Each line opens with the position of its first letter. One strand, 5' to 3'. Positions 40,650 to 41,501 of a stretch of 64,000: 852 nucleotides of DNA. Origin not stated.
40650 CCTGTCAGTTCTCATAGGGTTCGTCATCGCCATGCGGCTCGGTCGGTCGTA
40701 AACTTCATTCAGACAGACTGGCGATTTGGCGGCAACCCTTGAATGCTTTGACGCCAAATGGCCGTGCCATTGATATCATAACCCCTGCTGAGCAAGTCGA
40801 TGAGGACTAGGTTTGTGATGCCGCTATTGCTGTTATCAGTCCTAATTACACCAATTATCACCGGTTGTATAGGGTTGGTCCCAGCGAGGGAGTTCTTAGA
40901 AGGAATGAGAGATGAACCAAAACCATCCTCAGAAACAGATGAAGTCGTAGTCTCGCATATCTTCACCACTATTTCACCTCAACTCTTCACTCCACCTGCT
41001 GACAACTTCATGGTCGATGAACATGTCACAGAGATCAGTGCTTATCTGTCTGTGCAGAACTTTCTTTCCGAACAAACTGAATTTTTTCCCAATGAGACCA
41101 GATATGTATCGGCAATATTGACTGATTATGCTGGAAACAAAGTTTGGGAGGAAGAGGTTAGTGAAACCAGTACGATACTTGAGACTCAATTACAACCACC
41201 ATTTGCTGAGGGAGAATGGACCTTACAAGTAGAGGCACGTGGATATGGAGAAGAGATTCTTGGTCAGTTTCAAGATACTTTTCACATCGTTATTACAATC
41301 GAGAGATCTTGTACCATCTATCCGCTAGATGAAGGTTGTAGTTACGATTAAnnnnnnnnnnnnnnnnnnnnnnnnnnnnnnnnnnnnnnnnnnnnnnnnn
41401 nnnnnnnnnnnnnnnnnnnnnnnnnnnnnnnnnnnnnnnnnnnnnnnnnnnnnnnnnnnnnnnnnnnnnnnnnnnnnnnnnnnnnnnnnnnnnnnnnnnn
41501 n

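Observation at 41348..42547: Cas4-family Fe-S nuclease split by a four-TM membrane insertion, with no CRISPR-Cas context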

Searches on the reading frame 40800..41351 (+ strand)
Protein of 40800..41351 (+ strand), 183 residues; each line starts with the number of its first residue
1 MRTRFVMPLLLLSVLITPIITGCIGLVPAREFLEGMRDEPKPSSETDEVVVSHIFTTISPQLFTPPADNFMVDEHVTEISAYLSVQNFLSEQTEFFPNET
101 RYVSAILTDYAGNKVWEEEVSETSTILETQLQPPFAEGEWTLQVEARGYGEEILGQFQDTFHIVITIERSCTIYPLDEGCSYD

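Call 15: search_protein_families(library=pfam, proteins=[window:40800-41351:+], max_evalue=0.001)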
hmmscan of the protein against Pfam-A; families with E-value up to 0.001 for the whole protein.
window:40800-41351:+ (183 aa): 0 families

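Call 60: search_protein_families(library=padloc, proteins=[window:40800-41351:+], max_evalue=0.01)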
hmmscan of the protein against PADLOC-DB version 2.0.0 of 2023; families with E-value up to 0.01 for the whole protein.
window:40800-41351:+ (183 aa): 0 families
